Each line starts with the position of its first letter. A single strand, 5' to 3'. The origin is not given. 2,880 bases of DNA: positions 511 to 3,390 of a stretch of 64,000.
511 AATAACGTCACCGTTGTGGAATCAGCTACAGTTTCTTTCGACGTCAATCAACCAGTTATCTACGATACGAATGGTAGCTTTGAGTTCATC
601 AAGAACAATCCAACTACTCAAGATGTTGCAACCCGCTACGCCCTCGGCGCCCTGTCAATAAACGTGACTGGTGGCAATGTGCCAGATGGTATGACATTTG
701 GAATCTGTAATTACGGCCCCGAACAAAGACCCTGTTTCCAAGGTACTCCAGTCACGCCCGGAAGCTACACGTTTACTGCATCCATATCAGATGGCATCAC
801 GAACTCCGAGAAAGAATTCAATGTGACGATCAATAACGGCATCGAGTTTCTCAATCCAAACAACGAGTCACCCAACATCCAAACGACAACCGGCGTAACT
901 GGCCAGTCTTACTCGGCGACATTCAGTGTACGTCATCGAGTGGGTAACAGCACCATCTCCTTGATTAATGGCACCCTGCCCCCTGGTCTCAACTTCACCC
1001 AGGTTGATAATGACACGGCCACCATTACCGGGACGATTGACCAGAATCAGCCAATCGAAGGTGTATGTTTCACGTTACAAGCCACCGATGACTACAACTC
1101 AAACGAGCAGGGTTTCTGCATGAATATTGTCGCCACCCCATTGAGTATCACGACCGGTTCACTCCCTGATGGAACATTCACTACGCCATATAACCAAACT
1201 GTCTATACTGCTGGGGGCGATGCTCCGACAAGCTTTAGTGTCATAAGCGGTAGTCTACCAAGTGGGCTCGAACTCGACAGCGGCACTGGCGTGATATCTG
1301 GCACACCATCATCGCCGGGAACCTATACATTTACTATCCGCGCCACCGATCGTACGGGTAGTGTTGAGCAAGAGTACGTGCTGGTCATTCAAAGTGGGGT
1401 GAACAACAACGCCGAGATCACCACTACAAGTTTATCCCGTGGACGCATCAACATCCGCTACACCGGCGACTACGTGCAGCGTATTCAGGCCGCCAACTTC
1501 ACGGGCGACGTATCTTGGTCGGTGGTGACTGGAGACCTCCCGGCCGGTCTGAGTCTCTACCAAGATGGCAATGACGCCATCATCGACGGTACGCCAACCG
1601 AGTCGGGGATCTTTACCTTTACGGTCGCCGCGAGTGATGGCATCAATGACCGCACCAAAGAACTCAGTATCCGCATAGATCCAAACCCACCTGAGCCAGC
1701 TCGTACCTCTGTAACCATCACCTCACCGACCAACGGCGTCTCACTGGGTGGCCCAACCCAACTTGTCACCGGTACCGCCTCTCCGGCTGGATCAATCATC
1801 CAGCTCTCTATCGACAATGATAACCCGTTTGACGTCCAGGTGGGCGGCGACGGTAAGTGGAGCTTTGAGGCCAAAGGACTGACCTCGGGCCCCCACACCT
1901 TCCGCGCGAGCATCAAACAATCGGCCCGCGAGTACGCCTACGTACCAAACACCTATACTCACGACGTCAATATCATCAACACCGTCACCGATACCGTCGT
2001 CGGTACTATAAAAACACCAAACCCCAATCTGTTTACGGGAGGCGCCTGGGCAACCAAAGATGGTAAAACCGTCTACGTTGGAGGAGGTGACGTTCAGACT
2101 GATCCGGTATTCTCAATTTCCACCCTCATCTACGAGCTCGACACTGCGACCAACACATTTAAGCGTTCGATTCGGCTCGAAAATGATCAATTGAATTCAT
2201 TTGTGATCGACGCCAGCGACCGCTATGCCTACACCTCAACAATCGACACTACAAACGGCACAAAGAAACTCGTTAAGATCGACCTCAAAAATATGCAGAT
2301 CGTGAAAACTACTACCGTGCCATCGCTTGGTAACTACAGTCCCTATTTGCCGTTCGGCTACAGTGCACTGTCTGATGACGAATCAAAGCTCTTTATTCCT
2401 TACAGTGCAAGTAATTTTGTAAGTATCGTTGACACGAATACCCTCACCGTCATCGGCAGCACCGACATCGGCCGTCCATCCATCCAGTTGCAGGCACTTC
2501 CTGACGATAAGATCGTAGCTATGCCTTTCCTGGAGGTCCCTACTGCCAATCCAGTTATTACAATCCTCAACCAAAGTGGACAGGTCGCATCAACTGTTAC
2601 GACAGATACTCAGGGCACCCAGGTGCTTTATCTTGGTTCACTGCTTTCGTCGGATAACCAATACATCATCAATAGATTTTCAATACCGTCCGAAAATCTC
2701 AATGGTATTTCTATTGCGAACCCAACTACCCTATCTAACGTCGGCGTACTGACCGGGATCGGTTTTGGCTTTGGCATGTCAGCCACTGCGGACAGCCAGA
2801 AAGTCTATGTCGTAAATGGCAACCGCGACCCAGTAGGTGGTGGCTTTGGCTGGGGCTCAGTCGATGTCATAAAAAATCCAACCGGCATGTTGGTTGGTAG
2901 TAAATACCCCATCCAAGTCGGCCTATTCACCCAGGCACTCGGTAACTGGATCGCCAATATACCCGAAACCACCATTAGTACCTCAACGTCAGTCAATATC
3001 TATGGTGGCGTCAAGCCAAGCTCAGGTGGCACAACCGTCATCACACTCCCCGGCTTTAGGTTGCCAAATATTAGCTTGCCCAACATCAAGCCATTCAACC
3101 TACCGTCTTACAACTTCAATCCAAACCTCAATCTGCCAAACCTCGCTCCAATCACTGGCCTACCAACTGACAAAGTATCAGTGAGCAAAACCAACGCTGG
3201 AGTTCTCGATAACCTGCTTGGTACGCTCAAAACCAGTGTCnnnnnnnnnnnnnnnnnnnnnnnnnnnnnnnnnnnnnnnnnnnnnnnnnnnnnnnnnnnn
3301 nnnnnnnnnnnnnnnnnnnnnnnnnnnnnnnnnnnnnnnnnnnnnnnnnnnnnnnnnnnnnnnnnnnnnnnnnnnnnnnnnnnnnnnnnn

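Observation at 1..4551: Atypical giant sensor histidine kinase: beta-propeller and Ig-like ectodomain with split TM and a duplicated H-box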

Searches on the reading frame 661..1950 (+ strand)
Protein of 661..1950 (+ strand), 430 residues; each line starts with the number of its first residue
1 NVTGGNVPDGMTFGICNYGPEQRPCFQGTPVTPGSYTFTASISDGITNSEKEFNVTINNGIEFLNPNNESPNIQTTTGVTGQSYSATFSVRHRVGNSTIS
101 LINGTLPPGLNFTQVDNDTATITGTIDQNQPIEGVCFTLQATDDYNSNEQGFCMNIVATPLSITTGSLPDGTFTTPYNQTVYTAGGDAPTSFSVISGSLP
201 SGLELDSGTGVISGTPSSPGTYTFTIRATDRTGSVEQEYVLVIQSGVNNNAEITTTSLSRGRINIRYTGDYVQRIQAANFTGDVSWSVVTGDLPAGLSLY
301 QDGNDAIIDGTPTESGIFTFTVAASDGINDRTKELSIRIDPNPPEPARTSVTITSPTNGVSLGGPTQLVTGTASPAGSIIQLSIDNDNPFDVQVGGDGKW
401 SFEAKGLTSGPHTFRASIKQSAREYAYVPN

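Call 50: search_protein_families(library=ncbifam, proteins=[window:661-1950:+], max_evalue=1)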
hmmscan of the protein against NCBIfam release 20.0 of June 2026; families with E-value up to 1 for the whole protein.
window:661-1950:+ (430 aa): 3 families
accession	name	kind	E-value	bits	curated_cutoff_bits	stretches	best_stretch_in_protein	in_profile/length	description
NF033510.3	Ca_tandemer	repeat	1.2e-05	25.6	50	1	342-421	9-91/96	Ca2+-stabilized repeat-containing adhesin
TIGR03769.1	P_ac_wall_RPT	domain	0.044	14.3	30.9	0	217-233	10-28/41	TIGR03769 domain-containing protein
NF038111.1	rhom_dep_M36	equivalog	0.095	10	1700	0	35-80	1253-1298/1315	rhombosortase-dependent M36 family metallopeptidase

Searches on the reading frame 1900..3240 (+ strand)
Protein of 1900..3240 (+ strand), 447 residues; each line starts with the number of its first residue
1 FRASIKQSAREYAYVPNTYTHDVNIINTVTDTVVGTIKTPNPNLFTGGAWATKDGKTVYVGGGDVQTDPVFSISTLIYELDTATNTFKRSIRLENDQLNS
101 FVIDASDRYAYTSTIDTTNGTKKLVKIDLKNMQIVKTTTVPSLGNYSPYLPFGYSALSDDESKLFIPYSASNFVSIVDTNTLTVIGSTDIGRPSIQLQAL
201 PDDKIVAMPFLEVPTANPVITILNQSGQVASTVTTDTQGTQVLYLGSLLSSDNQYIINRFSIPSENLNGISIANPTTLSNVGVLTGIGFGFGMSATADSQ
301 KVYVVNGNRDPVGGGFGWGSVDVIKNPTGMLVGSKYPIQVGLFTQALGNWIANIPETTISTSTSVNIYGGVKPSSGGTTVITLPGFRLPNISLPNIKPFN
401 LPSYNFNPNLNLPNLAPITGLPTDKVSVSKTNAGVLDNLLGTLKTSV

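Call 50: search_protein_families(library=ncbifam, proteins=[window:1900-3240:+], max_evalue=1)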
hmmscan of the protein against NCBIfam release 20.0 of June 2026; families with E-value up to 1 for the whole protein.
window:1900-3240:+ (447 aa): 6 families
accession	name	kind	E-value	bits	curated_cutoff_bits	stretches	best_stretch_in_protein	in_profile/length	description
NF052280.1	7_blade_YncE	equivalog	1.1e-06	27.7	400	2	74-189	149-255/338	7-bladed beta-propeller protein YncE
TIGR03866.1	PQQ_ABC_repeats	subfamily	2.2e-06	27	287.3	2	8-136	8-119/310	PQQ-dependent catabolism-associated beta-propeller protein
NF048007.1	MmpL3Stblzr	equivalog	0.0001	21.6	600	1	10-203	100-279/366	MmpL3/TtfA transport complex stabilizer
TIGR02276.1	beta_rpt_yvtn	repeat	0.0055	16.7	27.85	1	160-185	2-27/42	beta-propeller repeat protein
NF052340.1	hydrazine_beta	equivalog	0.0055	15.8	560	1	13-127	47-157/372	hydrazine synthase subunit beta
NF002600.0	PRK02256.1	equivalog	0.0091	14.6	529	1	48-102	145-199/463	aminopeptidase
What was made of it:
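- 1900..2985 (+): YVTN-type beta-propeller with about 28 predicted strands, as expected for seven blades. Sub-threshold NCBIfam hits to YncE (1.1e-6), PQQ repeats (2.2e-6) and TIGR02276 (5.5e-3) (call 50).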

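Call 51: search_solved_structures(query=window:1900-3240:+, max_evalue=10)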
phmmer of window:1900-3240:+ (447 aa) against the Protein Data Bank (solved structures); distinct sequences matched with E-value up to 10: 3.
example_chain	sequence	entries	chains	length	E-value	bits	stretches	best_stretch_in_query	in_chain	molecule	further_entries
1l0q_A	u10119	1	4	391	3.8e-05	25.8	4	13-192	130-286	Surface layer protein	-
9mvt_AP1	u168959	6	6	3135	0.35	12.8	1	109-183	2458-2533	Gametocyte surface protein P230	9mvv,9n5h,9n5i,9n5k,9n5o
2bru_C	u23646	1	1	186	1.1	11.1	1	176-222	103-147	NAD(P) TRANSHYDROGENASE SUBUNIT BETA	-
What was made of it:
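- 1900..2985 (+): PDB 1L0Q E 3.8e-5 (call 51).
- Checked: There are sub-threshold hits to YncE, PQQ and TIGR02276 (call 50) and to PDB 1L0Q (E 3.8e-5, call 51).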

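Call 77: predict_structure(alignment_id=A5)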
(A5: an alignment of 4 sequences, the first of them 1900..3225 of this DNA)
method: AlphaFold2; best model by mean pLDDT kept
length: 442 residues; sequences in the alignment: 4
mean_pLDDT: 65.2   pTM: 0.68
mean pLDDT of the five models: 65.2, 61.8, 61.3, 52.3, 49.5
residues with pLDDT >= 90: 53; 70-90: 168; 50-70: 104; < 50: 117
segments of 3 or more residues with pLDDT < 50: 1-8, 285-289, 309-317, 340-347, 356-442
pLDDT, mean of each block of 10 residues (from residue 1): 37 73 77 75 68 80 68 81 81 82 86 84 92 93 69 82 89 92 93 83 82 75 91 77 70 66 63 67 50 68 63 47 66 56 50 51 33 36 31 31 29 30 32 29 27
secondary structure, 60 per line:
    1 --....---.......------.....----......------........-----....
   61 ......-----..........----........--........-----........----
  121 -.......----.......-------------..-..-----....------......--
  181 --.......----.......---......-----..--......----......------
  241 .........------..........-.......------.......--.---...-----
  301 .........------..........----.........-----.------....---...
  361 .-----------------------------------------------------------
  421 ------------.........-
elements in order: E3-6 E10-16 E23-27 E32-37 E44-51 E57-66 E72-81 E86-93 E96-103 E109-116 E122-128 E133-139 E163-166 E173-178 E183-189 E194-200 E204-209 E219-224 E229-234 E241-249 E256-262 E267-273 E280-286 E293-295 E301-309 E316-325 E330-338 E351-354 E358-361 H433-441
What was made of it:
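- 1900..2985 (+): AF2 model with ~28 strands, pTM 0.68, pLDDT 65 (call 77).
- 2986..3225 (+): Pro/Asn/Leu-rich low-complexity tether between the propeller and TM1. Predicted disordered. pLDDT is about 30 with no secondary structure in the AF2 model (call 77).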

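Call 79: fold_search(model_id=the predicted structure, library=pdb)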
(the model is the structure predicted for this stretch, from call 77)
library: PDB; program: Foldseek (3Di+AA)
matches with E <= 10: 1865; with E <= 0.001: 1534
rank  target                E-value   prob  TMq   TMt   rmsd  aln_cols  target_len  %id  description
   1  1l0q_A                1.7e-15  1.00  0.59  0.66   4.4       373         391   19  Tandem YVTN beta-propeller and PKD domains from an archaeal surface layer protein (released 2002-11-06)
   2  1jju_B                1.4e-11  1.00  0.51  0.66   5.5       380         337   10  Structure of a Quinohemoprotein Amine Dehydrogenase with a Unique Redox Cofactor and Highly Unusual Crosslinking (released 2001-12-12)
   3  6tv2_A                1.6e-11  1.00  0.45  0.52   7.4       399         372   13  Heme d1 biosynthesis associated Protein NirF (released 2020-04-22)
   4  1ri6                  1.7e-11  1.00  0.55  0.70   5.9       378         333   12  Structure of a putative isomerase from E. coli (released 2003-11-25)
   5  3ow8_C                2.9e-11  1.00  0.51  0.72   3.9       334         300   16  Crystal Structure of the WD repeat-containing protein 61 (released 2010-09-29)
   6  5nuv                  3.2e-11  1.00  0.49  0.70   5.7       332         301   12  Structure of the WD40-domain of human ATG16L1 (released 2017-07-19)
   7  5nnz_A                4.1e-11  1.00  0.45  0.57   7.9       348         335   11  Crystal structure of human ODA16 (released 2017-06-07)
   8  3fgb_B                4.9e-11  1.00  0.54  0.66   6.1       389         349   14  Crystal structure of the Q89ZH8_BACTN protein from Bacteroides thetaiotaomicron. Northeast Structural Genomics Consort (released 2008-12-23)
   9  5mzh_A                5.7e-11  1.00  0.46  0.49   5.5       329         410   10  Crystal structure of ODA16 from Chlamydomonas reinhardtii (released 2017-03-22)
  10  8i7o_P1               5.7e-11  1.00  0.20  0.16  17.6       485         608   11  In situ structure of axonemal doublet microtubules in mouse sperm with 16-nm repeat (released 2023-10-11)
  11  3ow8_B                6.2e-11  1.00  0.50  0.72   5.9       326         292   16  Crystal Structure of the WD repeat-containing protein 61 (released 2010-09-29)
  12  8iq4_B                6.5e-11  1.00  0.47  0.61   7.0       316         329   13  Cryo-EM structure of Carboprost-bound prostaglandin-F2-alpha receptor-miniGq-Nb35 complex (released 2024-01-31)
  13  3ow8_A                6.9e-11  1.00  0.48  0.68   4.3       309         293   16  Crystal Structure of the WD repeat-containing protein 61 (released 2010-09-29)
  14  8kh5_C                6.9e-11  1.00  0.48  0.61   6.8       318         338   14  Cryo-EM structure of the GPR174-Gs complex bound to endogenous lysoPS (released 2023-10-18)
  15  8fl0_NJ               7.2e-11  1.00  0.46  0.43   8.6       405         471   12  Human nucleolar pre-60S ribosomal subunit (State H) (released 2023-07-12)
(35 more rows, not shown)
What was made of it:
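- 1900..2985 (+): Foldseek top hit 1L0Q, E 1.7e-15, TMt 0.66 (call 79).
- Checked: The AF2 model of aa 634-1075 has about 28 strands, and its best Foldseek hit is 1L0Q, a YVTN propeller (E 1.7e-15; calls 77, 79).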
